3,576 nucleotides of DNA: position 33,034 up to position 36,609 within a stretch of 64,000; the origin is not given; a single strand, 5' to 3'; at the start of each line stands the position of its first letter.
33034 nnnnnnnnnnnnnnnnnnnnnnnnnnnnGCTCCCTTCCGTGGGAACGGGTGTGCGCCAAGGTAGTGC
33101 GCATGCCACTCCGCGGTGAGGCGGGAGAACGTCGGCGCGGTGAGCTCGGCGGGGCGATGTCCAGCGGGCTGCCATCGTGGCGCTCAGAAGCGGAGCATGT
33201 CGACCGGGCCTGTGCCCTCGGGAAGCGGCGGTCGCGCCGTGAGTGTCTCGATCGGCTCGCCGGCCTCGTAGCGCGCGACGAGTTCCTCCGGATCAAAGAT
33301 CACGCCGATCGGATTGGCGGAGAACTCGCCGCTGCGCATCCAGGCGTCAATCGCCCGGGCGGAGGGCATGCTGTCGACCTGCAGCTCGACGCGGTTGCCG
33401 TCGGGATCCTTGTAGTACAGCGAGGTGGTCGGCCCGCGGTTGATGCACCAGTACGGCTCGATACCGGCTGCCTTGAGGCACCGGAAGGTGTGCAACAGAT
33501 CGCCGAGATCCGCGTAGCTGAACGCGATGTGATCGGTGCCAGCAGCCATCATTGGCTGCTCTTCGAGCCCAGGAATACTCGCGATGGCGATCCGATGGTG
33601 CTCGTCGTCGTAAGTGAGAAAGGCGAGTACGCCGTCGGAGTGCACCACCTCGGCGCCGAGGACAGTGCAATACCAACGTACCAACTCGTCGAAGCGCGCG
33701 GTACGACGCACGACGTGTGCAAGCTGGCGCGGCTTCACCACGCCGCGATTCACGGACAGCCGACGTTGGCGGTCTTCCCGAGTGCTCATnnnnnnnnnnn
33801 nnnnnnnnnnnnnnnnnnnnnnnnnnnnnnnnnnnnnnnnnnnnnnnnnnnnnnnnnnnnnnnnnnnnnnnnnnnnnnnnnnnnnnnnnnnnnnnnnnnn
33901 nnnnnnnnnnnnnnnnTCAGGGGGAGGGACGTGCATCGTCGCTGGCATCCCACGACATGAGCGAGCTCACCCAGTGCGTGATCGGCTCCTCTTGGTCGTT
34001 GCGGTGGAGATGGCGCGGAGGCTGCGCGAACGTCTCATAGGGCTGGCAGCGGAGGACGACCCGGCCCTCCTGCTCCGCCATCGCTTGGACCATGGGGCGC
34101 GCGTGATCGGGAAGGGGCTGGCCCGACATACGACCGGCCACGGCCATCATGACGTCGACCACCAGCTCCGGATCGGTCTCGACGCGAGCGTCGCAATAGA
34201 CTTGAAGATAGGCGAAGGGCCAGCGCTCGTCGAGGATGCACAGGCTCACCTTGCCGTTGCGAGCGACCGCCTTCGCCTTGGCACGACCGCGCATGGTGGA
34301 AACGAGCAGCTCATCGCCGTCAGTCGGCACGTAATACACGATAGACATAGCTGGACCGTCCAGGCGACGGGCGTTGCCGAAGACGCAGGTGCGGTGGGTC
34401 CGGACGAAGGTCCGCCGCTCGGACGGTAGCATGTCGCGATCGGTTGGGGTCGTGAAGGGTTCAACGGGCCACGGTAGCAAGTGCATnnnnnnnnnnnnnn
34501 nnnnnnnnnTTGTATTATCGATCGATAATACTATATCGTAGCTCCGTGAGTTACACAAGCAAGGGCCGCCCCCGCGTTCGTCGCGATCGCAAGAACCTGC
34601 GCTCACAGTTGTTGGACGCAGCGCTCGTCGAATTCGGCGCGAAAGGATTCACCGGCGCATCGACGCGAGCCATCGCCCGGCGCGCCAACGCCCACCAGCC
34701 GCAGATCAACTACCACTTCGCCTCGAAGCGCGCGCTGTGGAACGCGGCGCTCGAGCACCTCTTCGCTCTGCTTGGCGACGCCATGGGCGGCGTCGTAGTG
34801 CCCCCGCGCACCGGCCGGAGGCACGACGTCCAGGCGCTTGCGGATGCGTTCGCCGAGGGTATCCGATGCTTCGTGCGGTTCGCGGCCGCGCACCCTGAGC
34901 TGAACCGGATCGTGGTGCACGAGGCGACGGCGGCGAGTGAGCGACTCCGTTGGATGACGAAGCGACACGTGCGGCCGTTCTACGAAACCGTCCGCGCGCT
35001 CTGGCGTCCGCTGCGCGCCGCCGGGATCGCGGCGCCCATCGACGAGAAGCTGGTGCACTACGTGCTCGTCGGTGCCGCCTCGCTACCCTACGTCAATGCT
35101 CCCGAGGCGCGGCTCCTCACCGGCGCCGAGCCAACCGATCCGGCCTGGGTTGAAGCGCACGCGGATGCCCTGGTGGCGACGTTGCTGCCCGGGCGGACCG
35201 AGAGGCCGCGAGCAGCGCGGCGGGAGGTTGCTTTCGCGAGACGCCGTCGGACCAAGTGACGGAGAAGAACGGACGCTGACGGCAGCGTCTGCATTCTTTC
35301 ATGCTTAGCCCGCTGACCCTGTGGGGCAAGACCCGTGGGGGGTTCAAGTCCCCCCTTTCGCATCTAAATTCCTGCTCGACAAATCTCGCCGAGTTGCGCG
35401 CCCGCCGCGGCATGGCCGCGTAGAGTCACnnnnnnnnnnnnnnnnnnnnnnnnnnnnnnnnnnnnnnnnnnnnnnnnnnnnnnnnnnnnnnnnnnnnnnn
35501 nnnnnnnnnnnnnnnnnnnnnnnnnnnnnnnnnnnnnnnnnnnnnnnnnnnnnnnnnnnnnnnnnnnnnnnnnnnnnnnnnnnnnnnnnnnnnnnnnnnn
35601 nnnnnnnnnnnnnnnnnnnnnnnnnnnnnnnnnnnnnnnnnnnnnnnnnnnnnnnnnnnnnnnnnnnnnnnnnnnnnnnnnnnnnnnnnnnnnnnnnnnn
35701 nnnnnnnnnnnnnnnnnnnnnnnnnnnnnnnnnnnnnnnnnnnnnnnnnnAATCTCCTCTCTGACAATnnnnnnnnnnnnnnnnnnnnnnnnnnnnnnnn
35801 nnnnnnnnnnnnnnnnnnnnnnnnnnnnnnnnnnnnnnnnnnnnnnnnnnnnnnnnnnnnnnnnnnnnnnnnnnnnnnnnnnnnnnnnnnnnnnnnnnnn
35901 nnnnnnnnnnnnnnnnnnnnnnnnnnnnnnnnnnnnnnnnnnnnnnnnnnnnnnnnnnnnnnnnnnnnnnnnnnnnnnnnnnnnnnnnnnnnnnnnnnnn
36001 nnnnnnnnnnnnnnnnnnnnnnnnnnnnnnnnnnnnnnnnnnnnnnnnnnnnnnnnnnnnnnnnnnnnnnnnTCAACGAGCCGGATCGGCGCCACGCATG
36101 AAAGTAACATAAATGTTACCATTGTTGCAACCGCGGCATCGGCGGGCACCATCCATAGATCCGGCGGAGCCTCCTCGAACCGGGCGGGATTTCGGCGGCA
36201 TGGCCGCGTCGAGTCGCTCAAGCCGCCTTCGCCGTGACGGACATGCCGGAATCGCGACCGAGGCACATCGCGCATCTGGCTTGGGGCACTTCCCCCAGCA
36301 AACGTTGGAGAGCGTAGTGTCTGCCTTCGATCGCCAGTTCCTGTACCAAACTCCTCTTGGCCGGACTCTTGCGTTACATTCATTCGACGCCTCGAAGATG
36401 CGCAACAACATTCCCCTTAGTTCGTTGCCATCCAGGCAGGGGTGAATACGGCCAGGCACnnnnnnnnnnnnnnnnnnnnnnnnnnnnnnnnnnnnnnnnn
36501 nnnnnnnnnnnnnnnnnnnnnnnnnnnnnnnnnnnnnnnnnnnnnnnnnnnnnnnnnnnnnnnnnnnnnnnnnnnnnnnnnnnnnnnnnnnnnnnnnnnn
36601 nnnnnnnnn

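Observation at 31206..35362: tRNA-Leu(CAG) followed 4 kb downstream by a 45-bp direct repeat of its 3' end: remnant integrative island without an integrase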

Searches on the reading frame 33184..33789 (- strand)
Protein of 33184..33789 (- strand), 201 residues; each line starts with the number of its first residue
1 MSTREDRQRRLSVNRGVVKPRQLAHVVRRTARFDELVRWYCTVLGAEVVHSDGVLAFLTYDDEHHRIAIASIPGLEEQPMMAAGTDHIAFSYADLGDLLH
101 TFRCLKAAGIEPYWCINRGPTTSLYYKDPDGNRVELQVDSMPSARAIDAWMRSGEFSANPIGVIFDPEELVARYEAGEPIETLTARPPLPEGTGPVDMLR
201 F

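Call 9: search_protein_families(library=pfam, proteins=[window:33184-33789:-], max_evalue=0.01)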
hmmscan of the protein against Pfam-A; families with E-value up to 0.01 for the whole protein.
window:33184-33789:- (201 aa): 2 families
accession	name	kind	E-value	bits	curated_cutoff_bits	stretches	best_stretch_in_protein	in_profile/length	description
PF00903.31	Glyoxalase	-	7.1e-14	52.7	20.6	1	23-136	2-121/121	Glyoxalase/Bleomycin resistance protein/Dioxygenase superfamily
PF18029.7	Glyoxalase_6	-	0.0013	19.8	23.6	1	26-135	2-104/106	Glyoxalase-like domain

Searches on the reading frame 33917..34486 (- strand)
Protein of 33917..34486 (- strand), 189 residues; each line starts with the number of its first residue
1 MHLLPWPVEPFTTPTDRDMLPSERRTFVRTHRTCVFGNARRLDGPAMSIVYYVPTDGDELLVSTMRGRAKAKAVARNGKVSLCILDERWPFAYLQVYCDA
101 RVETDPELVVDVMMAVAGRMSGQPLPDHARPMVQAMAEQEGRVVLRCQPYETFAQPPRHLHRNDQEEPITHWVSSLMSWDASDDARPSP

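Call 9: search_protein_families(library=pfam, proteins=[window:33917-34486:-], max_evalue=0.01)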
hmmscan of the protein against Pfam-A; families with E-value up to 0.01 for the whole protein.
window:33917-34486:- (189 aa): 1 family
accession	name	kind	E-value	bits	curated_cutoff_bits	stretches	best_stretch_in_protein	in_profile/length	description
PF01243.27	PNPOx_N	-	1.5e-11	45.2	28.1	1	22-147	3-111/120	Pyridoxamine 5'-phosphate oxidase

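Call 40: find_related_loci(query=window:33917-34486:-, collection=metagenome_contigs, flank=10000)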
Query window:33917-34486:- (189 aa) in metagenome_contigs; peptide patterns used: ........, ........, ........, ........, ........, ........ (x = any residue, [..] = any of these).
310 stretches matched a pattern; 254 encode a relative of the query (tblastn E <= 1e-3); the best 80 are kept; 80 distinct loci.
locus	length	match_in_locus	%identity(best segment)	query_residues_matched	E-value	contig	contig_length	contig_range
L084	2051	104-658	84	1-185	1e-113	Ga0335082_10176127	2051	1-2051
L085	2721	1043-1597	86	1-185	2e-111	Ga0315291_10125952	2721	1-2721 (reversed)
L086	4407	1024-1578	86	1-185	2e-108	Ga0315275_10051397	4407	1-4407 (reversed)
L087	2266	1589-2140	85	1-184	3e-112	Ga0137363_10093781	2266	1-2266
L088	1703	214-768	84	1-185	5e-112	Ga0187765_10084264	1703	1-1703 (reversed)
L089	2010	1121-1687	83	1-189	1e-110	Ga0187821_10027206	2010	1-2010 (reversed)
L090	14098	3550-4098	82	1-183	4e-104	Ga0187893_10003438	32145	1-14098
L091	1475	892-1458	80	1-189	2e-110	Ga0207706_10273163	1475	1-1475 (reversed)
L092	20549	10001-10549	81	1-183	7e-103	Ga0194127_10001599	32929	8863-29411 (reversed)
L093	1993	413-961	79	1-183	6e-108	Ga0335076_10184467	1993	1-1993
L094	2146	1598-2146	83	1-183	2e-107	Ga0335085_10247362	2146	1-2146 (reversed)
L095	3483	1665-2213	79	1-183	4e-104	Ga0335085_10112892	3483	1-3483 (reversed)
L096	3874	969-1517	79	1-183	4e-103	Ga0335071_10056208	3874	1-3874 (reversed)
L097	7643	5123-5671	79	1-183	5e-102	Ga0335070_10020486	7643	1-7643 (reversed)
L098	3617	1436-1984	79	3-185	6e-102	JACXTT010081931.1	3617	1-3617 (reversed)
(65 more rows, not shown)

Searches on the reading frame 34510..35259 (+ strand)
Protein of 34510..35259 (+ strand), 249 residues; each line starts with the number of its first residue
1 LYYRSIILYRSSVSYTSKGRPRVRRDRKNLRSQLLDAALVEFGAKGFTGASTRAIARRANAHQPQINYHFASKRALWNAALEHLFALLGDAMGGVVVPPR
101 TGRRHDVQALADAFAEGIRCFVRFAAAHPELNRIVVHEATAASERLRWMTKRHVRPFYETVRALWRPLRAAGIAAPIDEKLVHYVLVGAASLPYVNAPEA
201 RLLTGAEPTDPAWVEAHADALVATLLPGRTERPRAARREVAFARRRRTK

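Call 9: search_protein_families(library=pfam, proteins=[window:34510-35259:+], max_evalue=0.01)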
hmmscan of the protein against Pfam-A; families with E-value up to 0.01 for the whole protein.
window:34510-35259:+ (249 aa): 5 families
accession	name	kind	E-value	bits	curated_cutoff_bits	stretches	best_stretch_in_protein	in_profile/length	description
PF00440.29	TetR_N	-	7.4e-12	45.3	24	1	34-79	1-46/47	Bacterial regulatory proteins, tetR family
PF17938.6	TetR_C_29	-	5e-06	27.1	26.2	1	113-223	4-117/119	Tetracyclin repressor-like, C-terminal domain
PF21351.2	TetR_C_41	-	0.00062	20.4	27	1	112-191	2-78/108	Tetracyclin repressor-like, C-terminal domain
PF17932.6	TetR_C_24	-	0.0013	19.4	26.4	1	113-190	7-84/114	Tetracyclin repressor-like, C-terminal domain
PF09209.16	CecR_C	-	0.007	16.9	24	1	128-228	22-124/125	HTH-type transcriptional dual regulator CecR, C-terminal domain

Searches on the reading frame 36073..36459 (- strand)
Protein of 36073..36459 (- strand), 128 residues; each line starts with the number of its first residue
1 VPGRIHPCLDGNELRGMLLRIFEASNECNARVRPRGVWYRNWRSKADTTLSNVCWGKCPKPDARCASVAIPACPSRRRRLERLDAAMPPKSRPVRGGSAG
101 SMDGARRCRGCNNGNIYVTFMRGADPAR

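Call 51: search_protein_families(library=pfam, proteins=[window:36073-36459:-], max_evalue=1)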
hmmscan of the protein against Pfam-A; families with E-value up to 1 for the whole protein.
window:36073-36459:- (128 aa): 1 family
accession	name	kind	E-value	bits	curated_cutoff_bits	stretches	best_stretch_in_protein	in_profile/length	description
PF05624.19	LSR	-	0.21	12.1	25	1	50-76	18-43/48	Lipolysis stimulated receptor (LSR)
